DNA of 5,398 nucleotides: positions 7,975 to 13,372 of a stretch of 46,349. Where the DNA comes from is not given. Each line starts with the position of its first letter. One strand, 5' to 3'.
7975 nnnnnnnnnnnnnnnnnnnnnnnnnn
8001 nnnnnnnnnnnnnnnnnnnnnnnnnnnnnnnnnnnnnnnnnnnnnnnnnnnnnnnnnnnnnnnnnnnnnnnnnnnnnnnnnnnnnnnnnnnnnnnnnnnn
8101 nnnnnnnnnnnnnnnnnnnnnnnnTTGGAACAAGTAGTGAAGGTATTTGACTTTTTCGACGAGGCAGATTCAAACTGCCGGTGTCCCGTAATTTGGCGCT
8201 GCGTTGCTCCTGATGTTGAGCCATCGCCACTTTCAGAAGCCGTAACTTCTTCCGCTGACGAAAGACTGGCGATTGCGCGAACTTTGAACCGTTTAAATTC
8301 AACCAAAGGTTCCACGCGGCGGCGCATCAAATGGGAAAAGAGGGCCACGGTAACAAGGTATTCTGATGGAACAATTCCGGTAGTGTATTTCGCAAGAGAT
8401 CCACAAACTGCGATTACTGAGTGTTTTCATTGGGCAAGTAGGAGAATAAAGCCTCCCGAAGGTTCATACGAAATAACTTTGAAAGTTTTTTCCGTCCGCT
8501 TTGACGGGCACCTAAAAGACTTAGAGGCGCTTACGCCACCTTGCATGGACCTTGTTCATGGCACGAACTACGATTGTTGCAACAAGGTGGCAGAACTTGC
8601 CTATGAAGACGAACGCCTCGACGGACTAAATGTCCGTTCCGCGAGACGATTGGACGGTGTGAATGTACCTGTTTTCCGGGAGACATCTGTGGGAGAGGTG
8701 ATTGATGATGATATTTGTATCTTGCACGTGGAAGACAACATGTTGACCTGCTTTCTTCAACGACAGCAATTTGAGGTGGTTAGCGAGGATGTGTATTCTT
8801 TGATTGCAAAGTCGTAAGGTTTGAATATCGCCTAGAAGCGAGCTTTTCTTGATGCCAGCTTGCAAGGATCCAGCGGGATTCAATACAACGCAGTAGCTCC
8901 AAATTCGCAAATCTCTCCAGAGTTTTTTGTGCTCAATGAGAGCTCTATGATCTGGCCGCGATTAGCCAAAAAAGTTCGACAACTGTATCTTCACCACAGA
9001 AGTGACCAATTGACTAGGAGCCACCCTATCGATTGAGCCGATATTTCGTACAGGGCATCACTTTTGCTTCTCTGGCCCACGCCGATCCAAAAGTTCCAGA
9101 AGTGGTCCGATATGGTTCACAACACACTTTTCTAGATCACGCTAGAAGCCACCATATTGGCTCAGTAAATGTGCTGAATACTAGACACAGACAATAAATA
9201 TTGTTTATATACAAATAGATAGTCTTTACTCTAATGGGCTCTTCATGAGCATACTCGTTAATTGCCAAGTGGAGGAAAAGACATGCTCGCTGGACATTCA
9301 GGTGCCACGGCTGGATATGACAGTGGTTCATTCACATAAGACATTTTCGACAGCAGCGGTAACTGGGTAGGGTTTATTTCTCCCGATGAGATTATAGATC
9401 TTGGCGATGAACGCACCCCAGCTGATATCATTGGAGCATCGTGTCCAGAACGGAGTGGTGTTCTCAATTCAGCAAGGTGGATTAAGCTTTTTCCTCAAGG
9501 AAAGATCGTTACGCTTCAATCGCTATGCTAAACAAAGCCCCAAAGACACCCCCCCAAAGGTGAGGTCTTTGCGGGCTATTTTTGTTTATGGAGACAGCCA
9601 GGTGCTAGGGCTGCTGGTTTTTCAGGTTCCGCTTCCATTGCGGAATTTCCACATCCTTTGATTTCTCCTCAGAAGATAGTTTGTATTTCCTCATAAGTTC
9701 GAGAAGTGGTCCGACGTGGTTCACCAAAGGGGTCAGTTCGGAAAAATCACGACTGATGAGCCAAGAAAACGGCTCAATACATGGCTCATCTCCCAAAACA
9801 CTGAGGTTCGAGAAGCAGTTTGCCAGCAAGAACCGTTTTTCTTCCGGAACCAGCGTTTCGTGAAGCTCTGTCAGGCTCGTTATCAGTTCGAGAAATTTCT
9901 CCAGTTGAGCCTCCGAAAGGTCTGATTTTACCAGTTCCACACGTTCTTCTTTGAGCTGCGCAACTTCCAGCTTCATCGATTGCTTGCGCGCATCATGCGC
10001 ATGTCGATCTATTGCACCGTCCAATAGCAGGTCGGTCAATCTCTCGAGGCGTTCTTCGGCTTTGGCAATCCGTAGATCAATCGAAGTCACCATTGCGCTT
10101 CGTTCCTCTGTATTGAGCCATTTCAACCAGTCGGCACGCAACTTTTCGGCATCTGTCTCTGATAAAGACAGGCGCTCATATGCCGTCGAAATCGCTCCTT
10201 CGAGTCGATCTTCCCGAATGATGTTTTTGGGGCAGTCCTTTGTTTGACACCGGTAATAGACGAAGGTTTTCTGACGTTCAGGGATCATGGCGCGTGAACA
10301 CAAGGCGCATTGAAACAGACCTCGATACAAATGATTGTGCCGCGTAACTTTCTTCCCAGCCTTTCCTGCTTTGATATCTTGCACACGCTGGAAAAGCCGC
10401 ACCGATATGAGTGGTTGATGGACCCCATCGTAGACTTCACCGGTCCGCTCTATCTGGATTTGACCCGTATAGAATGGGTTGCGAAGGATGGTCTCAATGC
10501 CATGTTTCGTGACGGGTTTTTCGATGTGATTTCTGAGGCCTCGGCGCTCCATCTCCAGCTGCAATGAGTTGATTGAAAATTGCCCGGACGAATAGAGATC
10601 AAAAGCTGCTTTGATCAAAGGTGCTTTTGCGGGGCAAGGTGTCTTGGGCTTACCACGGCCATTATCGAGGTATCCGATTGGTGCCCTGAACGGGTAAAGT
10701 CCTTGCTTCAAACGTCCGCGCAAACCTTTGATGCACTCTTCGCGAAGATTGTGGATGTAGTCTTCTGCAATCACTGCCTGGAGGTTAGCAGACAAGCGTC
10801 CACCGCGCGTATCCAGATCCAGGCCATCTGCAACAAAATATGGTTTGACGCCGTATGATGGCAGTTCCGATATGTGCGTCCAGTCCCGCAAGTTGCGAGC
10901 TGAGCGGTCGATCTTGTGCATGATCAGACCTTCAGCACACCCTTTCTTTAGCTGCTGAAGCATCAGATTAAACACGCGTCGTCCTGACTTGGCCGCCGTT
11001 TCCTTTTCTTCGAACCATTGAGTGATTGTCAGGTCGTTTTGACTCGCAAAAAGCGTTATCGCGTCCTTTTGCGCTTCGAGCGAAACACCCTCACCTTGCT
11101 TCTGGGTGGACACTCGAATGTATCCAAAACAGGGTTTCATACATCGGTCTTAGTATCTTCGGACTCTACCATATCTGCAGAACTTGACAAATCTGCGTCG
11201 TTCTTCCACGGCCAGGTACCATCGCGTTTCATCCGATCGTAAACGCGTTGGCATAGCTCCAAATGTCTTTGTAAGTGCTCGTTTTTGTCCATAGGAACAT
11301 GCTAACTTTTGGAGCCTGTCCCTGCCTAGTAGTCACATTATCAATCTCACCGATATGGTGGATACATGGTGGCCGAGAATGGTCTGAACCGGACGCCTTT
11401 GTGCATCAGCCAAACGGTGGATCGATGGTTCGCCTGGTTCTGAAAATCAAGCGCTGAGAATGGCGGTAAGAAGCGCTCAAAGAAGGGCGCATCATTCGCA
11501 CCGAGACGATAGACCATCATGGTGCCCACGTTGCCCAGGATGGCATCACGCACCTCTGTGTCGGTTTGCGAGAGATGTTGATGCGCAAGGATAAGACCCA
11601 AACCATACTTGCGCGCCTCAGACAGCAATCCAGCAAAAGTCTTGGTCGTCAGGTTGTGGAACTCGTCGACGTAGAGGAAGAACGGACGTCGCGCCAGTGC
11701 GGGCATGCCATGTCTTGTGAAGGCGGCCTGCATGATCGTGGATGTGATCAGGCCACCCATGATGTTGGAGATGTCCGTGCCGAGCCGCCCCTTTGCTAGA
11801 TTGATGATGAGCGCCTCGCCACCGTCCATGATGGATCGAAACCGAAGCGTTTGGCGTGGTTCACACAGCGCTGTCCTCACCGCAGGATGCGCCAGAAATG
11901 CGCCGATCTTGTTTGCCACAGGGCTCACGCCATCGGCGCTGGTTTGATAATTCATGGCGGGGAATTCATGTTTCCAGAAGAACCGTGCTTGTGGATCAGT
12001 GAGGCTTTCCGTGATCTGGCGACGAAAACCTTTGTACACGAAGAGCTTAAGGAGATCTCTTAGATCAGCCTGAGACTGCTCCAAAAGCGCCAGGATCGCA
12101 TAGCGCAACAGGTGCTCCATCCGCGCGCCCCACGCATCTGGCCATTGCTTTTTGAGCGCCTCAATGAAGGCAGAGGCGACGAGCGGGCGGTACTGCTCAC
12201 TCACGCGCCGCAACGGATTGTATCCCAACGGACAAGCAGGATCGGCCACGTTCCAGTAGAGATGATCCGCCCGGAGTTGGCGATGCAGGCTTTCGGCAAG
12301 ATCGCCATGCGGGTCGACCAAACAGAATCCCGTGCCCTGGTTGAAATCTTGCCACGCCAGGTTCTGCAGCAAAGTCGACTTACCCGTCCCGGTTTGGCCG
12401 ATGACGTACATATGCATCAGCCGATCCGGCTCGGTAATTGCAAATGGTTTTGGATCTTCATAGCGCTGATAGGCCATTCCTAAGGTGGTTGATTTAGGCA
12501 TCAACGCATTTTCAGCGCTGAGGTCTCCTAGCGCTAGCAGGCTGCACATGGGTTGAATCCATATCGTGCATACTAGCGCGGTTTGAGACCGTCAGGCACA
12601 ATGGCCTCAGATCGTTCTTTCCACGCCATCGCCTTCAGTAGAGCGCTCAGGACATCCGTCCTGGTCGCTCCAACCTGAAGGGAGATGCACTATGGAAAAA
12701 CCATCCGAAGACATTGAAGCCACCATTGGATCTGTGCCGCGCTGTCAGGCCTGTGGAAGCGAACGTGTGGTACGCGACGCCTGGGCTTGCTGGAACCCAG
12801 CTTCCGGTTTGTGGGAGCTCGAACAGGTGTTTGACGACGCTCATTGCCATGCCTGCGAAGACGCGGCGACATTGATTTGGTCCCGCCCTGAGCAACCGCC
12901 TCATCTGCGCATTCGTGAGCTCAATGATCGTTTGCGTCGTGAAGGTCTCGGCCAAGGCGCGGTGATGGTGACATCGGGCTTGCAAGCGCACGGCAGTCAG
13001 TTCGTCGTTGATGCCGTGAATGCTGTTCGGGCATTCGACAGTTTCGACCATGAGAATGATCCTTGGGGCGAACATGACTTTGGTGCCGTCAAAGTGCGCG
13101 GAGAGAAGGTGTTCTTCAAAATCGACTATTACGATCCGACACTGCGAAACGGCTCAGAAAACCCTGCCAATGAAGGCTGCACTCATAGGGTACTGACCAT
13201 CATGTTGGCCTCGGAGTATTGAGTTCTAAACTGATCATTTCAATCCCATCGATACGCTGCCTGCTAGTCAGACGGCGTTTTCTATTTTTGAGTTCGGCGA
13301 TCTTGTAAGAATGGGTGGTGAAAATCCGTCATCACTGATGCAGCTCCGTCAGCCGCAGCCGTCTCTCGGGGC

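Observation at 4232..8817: RES toxin / MbcA-ParS antitoxin pair wired to a dedicated two-component phosphorelay (kinase, REC-antitoxin fusion, RES)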

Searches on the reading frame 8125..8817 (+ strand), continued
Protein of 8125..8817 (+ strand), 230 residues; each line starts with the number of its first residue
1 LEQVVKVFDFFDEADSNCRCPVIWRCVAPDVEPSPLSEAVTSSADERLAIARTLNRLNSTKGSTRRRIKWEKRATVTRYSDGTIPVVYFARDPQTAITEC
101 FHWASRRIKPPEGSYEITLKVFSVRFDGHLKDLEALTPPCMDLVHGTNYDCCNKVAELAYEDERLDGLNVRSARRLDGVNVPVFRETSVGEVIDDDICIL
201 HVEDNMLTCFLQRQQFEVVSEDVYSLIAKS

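Call 69: get_annotated_region(hit=H38, flank=100)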
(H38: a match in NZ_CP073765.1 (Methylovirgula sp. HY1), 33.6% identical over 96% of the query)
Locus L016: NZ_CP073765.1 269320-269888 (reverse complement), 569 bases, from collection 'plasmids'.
description: Methylovirgula sp. HY1 plasmid pHY1, complete sequence
organism: Methylovirgula sp. HY1 (NCBI taxid 2822761)
taxonomy: Bacteria; Pseudomonadota; Alphaproteobacteria; Hyphomicrobiales; Beijerinckiaceae; Methylovirgula; Methylovirgula sp. HY1
host: -; source: soil; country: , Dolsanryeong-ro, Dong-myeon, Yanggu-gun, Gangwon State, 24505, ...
typing (MOB-suite, as given by PLSDB): non-mobilizable
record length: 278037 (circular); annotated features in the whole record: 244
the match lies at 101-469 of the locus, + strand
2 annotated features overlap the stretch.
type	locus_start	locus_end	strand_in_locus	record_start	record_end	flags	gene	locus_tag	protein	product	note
CDS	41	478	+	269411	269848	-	-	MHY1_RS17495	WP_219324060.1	antitoxin Xre-like helix-turn-helix domain-containing protein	-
CDS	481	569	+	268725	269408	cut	-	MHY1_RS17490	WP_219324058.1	RES family NAD+ phosphorylase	-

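Call 70: get_annotated_region(hit=H41, flank=100)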
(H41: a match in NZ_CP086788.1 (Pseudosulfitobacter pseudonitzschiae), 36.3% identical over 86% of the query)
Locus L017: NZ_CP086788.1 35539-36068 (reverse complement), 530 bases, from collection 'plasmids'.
description: Pseudosulfitobacter pseudonitzschiae strain TT37-68 plasmid P5, complete sequence
organism: Pseudosulfitobacter pseudonitzschiae (NCBI taxid 1402135)
taxonomy: Bacteria; Pseudomonadota; Alphaproteobacteria; Rhodobacterales; Roseobacteraceae; Pseudosulfitobacter; Pseudosulfitobacter pseudonitzschiae
host: -; source: Thalassiosira tenera,The surface seawater at the Pearl River Estuary; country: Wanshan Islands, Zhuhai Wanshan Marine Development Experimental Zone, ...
typing (MOB-suite, as given by PLSDB): non-mobilizable
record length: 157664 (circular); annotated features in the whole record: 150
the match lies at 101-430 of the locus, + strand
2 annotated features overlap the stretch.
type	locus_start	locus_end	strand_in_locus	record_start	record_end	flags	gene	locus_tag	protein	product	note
CDS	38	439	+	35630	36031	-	-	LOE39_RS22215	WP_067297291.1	MbcA/ParS/Xre antitoxin family protein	-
CDS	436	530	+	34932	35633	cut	-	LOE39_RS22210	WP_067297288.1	RES family NAD+ phosphorylase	-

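Call 71: get_annotated_region(hit=H45, flank=100)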
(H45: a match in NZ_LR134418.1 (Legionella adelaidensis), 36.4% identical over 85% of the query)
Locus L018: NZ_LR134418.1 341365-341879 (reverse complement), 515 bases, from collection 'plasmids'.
description: Legionella adelaidensis strain NCTC12735 plasmid 9, complete sequence
organism: Legionella adelaidensis (NCBI taxid 45056)
taxonomy: Bacteria; Pseudomonadota; Gammaproteobacteria; Legionellales; Legionellaceae; Legionella; Legionella adelaidensis
host: -; source: environmental,Cooling tower water; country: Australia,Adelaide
typing (MOB-suite, as given by PLSDB): non-mobilizable
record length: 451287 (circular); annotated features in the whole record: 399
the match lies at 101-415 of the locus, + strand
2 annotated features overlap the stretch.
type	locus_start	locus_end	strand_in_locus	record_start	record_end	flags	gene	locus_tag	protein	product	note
CDS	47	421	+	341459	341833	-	-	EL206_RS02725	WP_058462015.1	MbcA/ParS/Xre antitoxin family protein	-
CDS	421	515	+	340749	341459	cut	-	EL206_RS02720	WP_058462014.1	RES family NAD+ phosphorylase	-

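Call 72: get_annotated_region(hit=H48, flank=100)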
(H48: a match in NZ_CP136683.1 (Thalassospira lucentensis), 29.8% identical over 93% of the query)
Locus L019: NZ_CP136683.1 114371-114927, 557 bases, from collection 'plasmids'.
description: Thalassospira lucentensis strain LC.270.F.C4 plasmid unnamed1, complete sequence
organism: Thalassospira lucentensis (NCBI taxid 168935)
taxonomy: Bacteria; Pseudomonadota; Alphaproteobacteria; Rhodospirillales; Thalassospiraceae; Thalassospira; Thalassospira lucentensis
host: -; source: Macrocystis pyrifera gametophyte,Whole organism,Laboratory; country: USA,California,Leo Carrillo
typing (MOB-suite, as given by PLSDB): non-mobilizable
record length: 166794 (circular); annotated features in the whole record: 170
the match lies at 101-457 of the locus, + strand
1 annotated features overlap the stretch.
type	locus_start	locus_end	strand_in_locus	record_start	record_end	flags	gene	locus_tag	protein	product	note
CDS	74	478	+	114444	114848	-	-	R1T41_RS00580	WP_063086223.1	hypothetical protein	-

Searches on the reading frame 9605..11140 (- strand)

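Call 16: search_protein_families(library=pfam, proteins=[window:9605-11140:-], max_evalue=0.001)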
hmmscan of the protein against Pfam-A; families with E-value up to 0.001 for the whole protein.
window:9605-11140:- (511 aa): 3 families
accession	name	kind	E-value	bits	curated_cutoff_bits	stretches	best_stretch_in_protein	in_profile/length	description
PF00239.26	Resolvase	-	2.1e-25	89.9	23.3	1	5-147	2-143/145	Resolvase, N terminal domain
PF07508.19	Recombinase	-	1.1e-12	48.5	21.1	1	170-258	1-100/102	Recombinase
PF13408.12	Zn_ribbon_recom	-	1.2e-07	32.5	25.3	1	271-320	1-56/58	Recombinase zinc beta ribbon domain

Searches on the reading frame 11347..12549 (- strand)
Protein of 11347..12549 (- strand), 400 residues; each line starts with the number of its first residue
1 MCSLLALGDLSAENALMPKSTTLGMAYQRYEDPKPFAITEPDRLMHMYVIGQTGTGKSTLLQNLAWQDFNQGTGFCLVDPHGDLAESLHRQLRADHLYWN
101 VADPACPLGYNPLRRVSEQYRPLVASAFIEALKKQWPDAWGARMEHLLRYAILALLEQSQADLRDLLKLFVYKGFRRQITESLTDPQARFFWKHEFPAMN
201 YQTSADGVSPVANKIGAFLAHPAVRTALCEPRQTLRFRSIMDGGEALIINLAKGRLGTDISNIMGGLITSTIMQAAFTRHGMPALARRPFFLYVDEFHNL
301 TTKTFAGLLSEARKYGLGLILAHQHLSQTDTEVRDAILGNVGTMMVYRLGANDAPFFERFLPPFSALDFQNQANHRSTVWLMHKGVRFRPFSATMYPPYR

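Call 16: search_protein_families(library=pfam, proteins=[window:11347-12549:-], max_evalue=0.001)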
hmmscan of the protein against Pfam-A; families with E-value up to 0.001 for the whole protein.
window:11347-12549:- (400 aa): 6 families
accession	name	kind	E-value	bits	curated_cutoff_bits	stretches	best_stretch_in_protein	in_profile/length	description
PF10412.15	TrwB_AAD_bind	-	3.9e-10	39.6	20.5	1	45-347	16-308/387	Type IV secretion-system coupling protein DNA-binding domain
PF13401.12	AAA_22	-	1.7e-06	28.8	27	0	46-74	7-35/130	AAA domain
PF12696.13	TraG-D_C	-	2.2e-05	24.8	22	1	289-353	1-68/126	TraM recognition site of TraD and TraG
PF01935.23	DUF87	-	2.6e-05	24.9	23.2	1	45-88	24-68/220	Helicase HerA, central domain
PF24389.1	ORC-CDC6-like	-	0.00022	20.5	27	0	38-68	26-56/571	ORC-CDC6-like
PF13191.12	AAA_16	-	0.00026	22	32.6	0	45-72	25-52/167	AAA ATPase domain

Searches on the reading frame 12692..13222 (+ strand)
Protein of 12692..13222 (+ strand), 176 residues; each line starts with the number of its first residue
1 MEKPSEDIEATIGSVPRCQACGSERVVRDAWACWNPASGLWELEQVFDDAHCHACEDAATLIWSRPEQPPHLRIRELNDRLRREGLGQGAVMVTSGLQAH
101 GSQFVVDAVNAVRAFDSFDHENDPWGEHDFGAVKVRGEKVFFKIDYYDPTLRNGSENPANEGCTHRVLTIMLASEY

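Call 16: search_protein_families(library=pfam, proteins=[window:12692-13222:+], max_evalue=0.001)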
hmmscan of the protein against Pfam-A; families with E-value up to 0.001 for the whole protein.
window:12692-13222:+ (176 aa): 1 family
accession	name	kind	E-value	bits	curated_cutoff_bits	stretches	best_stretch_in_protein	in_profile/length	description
PF12599.13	DUF3768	-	8.5e-34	115.8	25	1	93-175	1-83/83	Protein of unknown function (DUF3768)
